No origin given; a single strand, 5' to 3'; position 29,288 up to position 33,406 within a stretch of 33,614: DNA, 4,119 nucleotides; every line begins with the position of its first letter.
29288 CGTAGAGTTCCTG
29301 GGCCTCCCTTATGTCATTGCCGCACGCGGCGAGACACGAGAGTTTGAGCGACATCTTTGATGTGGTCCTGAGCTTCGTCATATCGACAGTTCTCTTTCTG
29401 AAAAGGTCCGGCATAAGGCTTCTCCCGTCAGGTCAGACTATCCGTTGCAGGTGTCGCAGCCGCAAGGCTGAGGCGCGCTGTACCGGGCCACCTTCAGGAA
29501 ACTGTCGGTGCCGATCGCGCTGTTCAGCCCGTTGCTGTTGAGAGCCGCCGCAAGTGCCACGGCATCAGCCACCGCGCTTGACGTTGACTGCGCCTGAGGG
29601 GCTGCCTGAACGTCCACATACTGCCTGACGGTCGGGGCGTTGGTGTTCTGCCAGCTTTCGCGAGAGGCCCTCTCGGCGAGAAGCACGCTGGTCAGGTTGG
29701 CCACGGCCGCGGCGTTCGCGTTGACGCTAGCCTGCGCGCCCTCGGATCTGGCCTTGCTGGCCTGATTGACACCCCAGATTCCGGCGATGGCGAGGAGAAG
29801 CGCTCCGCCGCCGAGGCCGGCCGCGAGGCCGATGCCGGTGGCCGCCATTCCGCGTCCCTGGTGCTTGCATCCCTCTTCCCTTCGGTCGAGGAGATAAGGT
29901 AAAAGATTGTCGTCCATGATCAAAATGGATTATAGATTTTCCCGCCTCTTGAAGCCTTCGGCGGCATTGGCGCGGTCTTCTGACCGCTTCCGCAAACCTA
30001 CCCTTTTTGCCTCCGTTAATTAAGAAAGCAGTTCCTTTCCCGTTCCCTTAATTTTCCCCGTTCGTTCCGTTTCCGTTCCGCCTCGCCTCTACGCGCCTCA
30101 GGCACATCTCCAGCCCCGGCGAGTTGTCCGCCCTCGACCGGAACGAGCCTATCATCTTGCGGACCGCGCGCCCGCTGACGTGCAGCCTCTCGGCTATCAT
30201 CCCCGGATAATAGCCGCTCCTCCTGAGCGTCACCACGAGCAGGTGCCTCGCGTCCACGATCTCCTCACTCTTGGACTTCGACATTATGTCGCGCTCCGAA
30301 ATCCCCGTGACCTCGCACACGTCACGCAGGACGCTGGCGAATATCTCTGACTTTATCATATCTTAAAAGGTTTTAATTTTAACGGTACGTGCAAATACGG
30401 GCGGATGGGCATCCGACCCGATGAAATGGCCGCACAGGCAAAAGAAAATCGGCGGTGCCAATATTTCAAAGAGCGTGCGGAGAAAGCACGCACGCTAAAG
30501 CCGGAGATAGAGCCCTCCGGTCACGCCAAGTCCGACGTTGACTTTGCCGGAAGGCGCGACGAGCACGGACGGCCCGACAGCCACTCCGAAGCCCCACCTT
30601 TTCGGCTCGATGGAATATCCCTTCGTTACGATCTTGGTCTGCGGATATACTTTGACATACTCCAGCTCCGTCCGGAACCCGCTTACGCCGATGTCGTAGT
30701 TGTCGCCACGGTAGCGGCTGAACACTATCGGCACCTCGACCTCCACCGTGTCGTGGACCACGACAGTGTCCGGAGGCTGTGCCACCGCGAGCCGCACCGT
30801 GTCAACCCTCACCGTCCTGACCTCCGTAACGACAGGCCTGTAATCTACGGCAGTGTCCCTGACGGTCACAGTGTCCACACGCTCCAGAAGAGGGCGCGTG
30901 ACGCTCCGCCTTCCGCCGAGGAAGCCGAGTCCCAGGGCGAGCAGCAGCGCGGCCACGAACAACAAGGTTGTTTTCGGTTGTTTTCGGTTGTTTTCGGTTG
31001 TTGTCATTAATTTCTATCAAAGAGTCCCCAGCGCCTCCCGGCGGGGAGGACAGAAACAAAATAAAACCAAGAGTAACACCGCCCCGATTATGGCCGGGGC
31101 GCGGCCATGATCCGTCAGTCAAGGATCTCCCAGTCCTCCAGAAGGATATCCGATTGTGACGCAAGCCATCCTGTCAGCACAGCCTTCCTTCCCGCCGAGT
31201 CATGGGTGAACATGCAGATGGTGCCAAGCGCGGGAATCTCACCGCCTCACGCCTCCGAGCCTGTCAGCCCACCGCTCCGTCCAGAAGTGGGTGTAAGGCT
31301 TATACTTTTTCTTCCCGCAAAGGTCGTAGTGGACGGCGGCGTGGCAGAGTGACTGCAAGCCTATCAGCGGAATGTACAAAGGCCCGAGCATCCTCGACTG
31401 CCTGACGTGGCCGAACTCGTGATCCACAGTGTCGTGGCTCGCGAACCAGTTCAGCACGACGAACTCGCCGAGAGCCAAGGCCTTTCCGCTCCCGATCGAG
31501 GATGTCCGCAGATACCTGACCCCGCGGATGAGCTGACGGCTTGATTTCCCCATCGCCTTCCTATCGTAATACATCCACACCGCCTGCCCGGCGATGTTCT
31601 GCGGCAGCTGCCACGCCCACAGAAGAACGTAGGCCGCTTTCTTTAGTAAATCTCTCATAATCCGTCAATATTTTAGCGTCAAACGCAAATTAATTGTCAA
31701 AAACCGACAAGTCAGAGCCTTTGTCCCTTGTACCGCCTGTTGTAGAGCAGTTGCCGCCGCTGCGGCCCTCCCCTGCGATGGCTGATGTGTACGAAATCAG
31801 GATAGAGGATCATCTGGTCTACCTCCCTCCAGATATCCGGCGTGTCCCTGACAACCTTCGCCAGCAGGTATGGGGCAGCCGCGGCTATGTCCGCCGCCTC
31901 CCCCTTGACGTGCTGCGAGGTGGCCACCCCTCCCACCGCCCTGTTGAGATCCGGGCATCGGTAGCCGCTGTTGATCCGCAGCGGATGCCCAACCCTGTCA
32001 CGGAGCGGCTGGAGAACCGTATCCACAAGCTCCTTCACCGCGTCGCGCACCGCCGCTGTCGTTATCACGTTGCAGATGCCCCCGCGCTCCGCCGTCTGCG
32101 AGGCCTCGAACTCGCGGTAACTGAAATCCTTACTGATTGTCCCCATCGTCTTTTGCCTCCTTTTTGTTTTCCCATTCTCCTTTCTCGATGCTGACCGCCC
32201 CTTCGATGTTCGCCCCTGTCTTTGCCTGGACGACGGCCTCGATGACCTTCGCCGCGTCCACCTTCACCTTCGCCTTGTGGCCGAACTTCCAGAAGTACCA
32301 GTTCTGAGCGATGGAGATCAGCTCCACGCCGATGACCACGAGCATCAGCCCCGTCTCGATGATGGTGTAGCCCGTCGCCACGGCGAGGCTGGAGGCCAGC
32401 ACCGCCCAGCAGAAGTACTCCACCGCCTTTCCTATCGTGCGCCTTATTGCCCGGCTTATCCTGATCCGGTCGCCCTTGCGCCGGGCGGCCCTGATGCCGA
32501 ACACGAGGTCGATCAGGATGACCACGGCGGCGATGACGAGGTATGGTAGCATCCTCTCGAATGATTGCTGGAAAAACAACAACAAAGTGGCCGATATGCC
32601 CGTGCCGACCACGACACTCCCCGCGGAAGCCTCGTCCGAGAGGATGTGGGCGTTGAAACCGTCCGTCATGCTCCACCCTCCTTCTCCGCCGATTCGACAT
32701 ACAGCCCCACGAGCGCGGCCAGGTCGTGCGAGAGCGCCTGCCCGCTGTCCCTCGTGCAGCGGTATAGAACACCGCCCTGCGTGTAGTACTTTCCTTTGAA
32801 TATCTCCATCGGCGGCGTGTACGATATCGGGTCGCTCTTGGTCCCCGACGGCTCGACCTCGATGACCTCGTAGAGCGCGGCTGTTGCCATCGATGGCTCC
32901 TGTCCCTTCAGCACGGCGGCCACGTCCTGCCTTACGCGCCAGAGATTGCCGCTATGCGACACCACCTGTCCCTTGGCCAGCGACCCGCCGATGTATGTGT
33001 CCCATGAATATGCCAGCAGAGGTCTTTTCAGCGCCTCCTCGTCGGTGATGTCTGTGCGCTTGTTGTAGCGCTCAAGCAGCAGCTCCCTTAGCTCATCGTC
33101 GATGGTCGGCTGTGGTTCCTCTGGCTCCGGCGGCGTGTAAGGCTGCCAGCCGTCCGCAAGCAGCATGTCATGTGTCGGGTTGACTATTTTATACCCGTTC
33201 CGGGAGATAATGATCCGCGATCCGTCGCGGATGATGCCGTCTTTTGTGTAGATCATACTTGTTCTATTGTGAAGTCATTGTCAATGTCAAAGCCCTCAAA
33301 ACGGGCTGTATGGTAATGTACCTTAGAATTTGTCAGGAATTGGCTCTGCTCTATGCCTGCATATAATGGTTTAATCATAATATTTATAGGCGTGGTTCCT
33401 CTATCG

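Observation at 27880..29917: Six-gene, tightly coupled operon of membrane and Cys-cluster proteins with no recognisable family: candidate uncharacterised system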

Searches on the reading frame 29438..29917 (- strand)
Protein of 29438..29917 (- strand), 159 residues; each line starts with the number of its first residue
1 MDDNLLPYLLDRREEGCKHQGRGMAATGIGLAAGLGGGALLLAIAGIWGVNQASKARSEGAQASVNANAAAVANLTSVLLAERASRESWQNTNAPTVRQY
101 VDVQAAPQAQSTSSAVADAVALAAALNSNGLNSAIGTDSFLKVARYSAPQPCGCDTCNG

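Call 5: search_protein_families(library=pfam, proteins=[window:29438-29917:-], max_evalue=1)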
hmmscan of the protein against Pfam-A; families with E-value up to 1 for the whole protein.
window:29438-29917:- (159 aa): 1 family
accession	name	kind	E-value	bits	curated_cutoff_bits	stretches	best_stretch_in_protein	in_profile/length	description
PF17261.7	DUF5327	-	0.19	12.9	27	1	52-110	15-71/95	Family of unknown function (DUF5327)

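Call 6: search_protein_families(library=phrogs, proteins=[window:29438-29917:-], max_evalue=1)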
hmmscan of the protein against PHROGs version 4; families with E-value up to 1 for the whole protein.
window:29438-29917:- (159 aa): 1 family
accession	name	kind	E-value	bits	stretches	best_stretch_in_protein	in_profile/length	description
phrog_17511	-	unknown function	0.0054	17.6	1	62-155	58-153/182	-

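Call 30: search_protein_families(library=ncbifam, proteins=[window:29438-29917:-], max_evalue=1)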
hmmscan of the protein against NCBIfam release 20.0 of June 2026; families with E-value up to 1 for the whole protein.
window:29438-29917:- (159 aa): 1 family
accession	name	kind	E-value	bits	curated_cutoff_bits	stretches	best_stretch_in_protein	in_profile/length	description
TIGR01478.1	STEVOR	paralog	0.45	9.7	166.65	1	32-115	181-264/308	STEVOR family variant surface protein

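Call 31: search_protein_families(library=padloc, proteins=[window:29438-29917:-], max_evalue=1)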
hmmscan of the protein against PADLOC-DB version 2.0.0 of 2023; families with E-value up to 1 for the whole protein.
window:29438-29917:- (159 aa): 0 families

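Call 40: search_dna_similar(query=window:29438-29917:-, collection=phages, mode=protein, max_evalue=0.01, max_rows=20)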
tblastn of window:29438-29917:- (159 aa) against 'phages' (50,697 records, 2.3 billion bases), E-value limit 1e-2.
No match.

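Call 48: search_solved_structures(query=A3, max_evalue=10)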
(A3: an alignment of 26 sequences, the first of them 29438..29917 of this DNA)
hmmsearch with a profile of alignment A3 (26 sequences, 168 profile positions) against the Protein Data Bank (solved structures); distinct sequences matched with E-value up to 10: 2.
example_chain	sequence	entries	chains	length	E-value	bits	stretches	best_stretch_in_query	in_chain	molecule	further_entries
6oik_R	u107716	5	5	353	1.4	12.2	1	27-87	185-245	Muscarinic acetylcholine receptor M2,Muscarinic acetylcholine receptor M2 | Muscarinic acetylcholine receptor M2,muscarinic acetylcholine receptor M2 chimera | 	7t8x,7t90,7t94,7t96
4ycc_A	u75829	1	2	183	9.3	9.6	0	29-66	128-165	N5-carboxyaminoimidazole ribonucleotide mutase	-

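Call 54: find_homologous_proteins(query=A3, max_evalue=0.001)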
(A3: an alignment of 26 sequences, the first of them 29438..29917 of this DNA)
Query A3 (26 sequences) (159 aa, profile of the alignment): 1265 proteins with E <= 0.001 among 8000 candidates; the best 120 are listed.
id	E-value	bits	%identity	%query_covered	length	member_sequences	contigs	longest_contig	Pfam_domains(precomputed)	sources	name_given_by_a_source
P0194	1.3e-70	255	58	92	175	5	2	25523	-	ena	-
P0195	4.4e-70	253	67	88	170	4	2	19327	-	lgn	-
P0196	1.0e-69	252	67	85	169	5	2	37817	-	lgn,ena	-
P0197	1.5e-69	251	70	89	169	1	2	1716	-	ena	-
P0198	1.9e-69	251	67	85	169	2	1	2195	-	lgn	-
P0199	4.5e-69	250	62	89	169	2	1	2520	-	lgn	-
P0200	4.6e-69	250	68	85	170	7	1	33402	-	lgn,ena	-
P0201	6.7e-69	249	68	89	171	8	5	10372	-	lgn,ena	-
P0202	7.7e-69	249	61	84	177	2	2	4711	-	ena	-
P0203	9.7e-69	249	68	89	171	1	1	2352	-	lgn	-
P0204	1.0e-68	249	59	94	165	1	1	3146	-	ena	-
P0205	1.1e-68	249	66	89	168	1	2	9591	-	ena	-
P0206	1.1e-68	249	60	99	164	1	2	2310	-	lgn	-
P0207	1.4e-68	248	68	89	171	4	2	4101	-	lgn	-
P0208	1.8e-68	248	63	89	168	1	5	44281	-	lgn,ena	-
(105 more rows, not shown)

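Call 82: predict_structure(alignment_id=A7)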
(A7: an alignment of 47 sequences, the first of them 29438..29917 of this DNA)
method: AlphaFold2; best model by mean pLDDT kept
length: 159 residues; sequences in the alignment: 47
mean_pLDDT: 54.4   pTM: 0.23
mean pLDDT of the five models: 54.4, 53.5, 53.5, 53.4, 52.0
residues with pLDDT >= 90: 0; 70-90: 23; 50-70: 68; < 50: 68
segments of 3 or more residues with pLDDT < 50: 1-3, 14-26, 28-30, 98-113, 129-149, 157-159
pLDDT, mean of each block of 10 residues (from residue 1): 51 44 46 52 65 57 62 74 79 62 43 51 54 39 44 47
secondary structure, 60 per line:
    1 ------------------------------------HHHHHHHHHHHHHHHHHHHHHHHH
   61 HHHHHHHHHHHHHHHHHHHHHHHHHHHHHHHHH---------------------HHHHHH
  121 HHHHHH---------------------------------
elements in order: H37-93 H115-126

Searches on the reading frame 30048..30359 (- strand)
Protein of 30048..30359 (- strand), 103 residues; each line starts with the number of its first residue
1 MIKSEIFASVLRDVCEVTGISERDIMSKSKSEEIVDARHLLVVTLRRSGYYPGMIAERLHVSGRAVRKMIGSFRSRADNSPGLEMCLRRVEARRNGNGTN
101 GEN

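Call 5: search_protein_families(library=pfam, proteins=[window:30048-30359:-], max_evalue=1)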
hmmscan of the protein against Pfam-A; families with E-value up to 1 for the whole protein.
window:30048-30359:- (103 aa): 4 families
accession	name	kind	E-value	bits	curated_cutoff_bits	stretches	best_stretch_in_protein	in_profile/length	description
PF08299.17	Bac_DnaA_C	-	3.9e-06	27.2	31.5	1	9-46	3-40/69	Bacterial dnaA protein helix-turn-helix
PF08279.18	HTH_11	-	0.025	14.9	25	1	55-70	21-36/55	HTH domain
PF13384.12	HTH_23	-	0.079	13.3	24.6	0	41-73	9-41/50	Homeodomain-like domain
PF08281.18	Sigma70_r4_2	-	0.11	12.6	25.7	0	55-70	32-47/54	Sigma-70, region 4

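Call 6: search_protein_families(library=phrogs, proteins=[window:30048-30359:-], max_evalue=1)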
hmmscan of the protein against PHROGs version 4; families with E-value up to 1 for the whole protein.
window:30048-30359:- (103 aa): 4 families
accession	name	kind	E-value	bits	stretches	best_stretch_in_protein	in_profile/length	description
phrog_27122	-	unknown function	0.094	14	1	40-69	28-60/83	-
phrog_27555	-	transcription regulation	0.12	12.9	1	12-78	109-175/203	transcriptional regulator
phrog_7067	-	head and packaging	0.22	12.7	0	42-70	24-52/56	terminase small subunit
phrog_928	-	unknown function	0.31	12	1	38-69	44-75/187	-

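Call 30: search_protein_families(library=ncbifam, proteins=[window:30048-30359:-], max_evalue=1)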
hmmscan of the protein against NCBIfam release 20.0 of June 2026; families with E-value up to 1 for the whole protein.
window:30048-30359:- (103 aa): 2 families
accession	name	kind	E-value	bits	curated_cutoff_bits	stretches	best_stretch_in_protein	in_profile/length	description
NF001154.0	PRK00149.3-3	equivalog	0.0017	17.4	410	1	10-42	371-403/462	chromosomal replication initiator protein DnaA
TIGR00362.1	DnaA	equivalog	0.015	14.4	343.9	1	9-46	350-387/437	chromosomal replication initiator protein DnaA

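Call 31: search_protein_families(library=padloc, proteins=[window:30048-30359:-], max_evalue=1)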
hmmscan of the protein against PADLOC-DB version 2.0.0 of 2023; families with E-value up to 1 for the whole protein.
window:30048-30359:- (103 aa): 0 families

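Call 103: search_solved_structures(query=A9, max_evalue=1)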
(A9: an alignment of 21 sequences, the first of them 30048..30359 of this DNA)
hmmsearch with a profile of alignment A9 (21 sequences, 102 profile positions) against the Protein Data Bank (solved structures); distinct sequences matched with E-value up to 1: 72 (the best 60 are shown).
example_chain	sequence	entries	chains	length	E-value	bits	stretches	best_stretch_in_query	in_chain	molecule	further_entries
8vd6_A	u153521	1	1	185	2.7e-09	40.1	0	43-73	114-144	CAP REPEAT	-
2krf_A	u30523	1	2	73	2.2e-05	27.5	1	26-80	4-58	Transcriptional regulatory protein comA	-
3ulq_B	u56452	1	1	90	2.9e-05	27.1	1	26-80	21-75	Transcriptional regulatory protein ComA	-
2z4r_A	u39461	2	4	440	7.2e-05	25.8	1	8-88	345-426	Chromosomal replication initiator protein dnaA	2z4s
8cws_A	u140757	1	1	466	0.0013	21.8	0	8-94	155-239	F4132-2 Chain A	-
2hcb_A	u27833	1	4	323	0.0014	21.7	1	8-80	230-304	Chromosomal replication initiator protein dnaA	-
1l8q_A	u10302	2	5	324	0.0014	21.6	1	8-80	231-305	Chromosomal replication initiator protein dnaA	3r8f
8cwy_A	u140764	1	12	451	0.0017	21.4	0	8-94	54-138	T32-15-1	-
7ve4_A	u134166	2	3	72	0.0074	19.4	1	36-88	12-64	DNA-binding response regulator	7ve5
7r6r_A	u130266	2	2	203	0.0096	19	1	45-88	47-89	Immunity repressor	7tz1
2rnj_A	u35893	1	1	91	0.013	18.6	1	35-88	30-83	Response regulator protein vraR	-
5cwb_A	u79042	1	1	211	0.018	18.1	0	37-94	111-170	Designed helical repeat protein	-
7mwr_B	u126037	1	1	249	0.025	17.6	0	37-94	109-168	LHD101B4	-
9qq6_C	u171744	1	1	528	0.027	17.5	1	32-74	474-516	Nif-specific regulatory protein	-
9drl_A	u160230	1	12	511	0.029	17.5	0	37-93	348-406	T33-549_B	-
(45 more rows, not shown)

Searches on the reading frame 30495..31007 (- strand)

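Call 5: search_protein_families(library=pfam, proteins=[window:30495-31007:-], max_evalue=1)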
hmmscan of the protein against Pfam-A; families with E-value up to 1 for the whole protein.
window:30495-31007:- (170 aa): 1 family
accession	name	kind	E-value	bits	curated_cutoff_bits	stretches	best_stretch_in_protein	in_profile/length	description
PF20647.2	DUF6808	-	1.2e-13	51.3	24.4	1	86-162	1-81/86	Domain of unknown function (DUF6808)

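Call 6: search_protein_families(library=phrogs, proteins=[window:30495-31007:-], max_evalue=1)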
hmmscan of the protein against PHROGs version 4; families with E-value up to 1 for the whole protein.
window:30495-31007:- (170 aa): 1 family
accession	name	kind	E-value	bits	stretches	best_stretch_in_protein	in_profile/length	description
phrog_26448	-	unknown function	9.9e-13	49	2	84-148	102-167/187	-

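Call 30: search_protein_families(library=ncbifam, proteins=[window:30495-31007:-], max_evalue=1)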
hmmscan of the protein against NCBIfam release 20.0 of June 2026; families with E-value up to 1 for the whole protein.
window:30495-31007:- (170 aa): 1 family
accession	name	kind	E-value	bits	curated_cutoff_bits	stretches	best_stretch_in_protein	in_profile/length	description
NF052375.1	antisigma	equivalog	0.051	13.6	100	1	6-85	78-153/217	anti-sigma factor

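Call 31: search_protein_families(library=padloc, proteins=[window:30495-31007:-], max_evalue=1)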
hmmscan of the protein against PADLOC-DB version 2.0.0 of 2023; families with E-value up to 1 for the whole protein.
window:30495-31007:- (170 aa): 1 family
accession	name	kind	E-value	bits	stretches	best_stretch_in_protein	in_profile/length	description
PDLC03700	HEase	-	0.021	12.9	1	88-133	70-114/150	homing endonuclease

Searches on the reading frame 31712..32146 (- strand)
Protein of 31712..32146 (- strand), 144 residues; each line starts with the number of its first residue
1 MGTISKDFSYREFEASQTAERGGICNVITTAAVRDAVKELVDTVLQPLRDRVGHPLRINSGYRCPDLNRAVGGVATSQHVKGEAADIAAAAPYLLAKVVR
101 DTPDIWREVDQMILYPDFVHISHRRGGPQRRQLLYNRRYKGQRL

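Call 16: search_protein_families(library=phrogs, proteins=[window:31712-32146:-], max_evalue=0.001)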
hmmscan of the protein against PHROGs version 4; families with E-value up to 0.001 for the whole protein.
window:31712-32146:- (144 aa): 3 families
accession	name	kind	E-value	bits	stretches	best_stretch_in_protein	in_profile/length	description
phrog_894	-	lysis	5.3e-34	118.8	1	2-140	44-179/389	endolysin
phrog_17373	-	other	7.3e-11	43.2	1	39-90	40-90/224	peptidase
phrog_25247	-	other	2.6e-05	24.5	1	23-90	406-473/520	peptidase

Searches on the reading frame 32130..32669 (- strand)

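Call 16: search_protein_families(library=phrogs, proteins=[window:32130-32669:-], max_evalue=0.001)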
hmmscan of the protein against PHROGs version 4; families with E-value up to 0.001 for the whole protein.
window:32130-32669:- (179 aa): 2 families
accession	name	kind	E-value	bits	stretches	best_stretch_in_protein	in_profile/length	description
phrog_199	-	lysis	1.6e-07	31.5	1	25-158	11-145/545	holin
phrog_20732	-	unknown function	0.0008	20.5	0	45-88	16-58/157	-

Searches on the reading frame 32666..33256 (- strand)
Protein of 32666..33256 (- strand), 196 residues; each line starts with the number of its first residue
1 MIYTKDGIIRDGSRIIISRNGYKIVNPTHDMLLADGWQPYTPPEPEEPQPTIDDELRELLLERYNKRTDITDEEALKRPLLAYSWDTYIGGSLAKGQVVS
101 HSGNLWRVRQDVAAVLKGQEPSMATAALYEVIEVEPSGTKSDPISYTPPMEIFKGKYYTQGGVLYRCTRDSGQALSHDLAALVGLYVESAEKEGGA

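Call 16: search_protein_families(library=phrogs, proteins=[window:32666-33256:-], max_evalue=0.001)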
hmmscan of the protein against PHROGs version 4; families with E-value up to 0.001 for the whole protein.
window:32666-33256:- (196 aa): 2 families
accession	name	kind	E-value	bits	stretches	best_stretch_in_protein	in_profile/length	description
phrog_30034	-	unknown function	4.3e-19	70.3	1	70-190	137-261/263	-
phrog_27545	-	unknown function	9.1e-17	62.6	1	68-174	18-123/146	-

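Call 30: search_protein_families(library=ncbifam, proteins=[window:32666-33256:-], max_evalue=1)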
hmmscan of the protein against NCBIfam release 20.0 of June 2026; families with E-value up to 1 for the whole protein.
window:32666-33256:- (196 aa): 0 families

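Call 31: search_protein_families(library=padloc, proteins=[window:32666-33256:-], max_evalue=1)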
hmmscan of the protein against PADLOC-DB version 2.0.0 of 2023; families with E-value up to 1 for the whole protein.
window:32666-33256:- (196 aa): 0 families
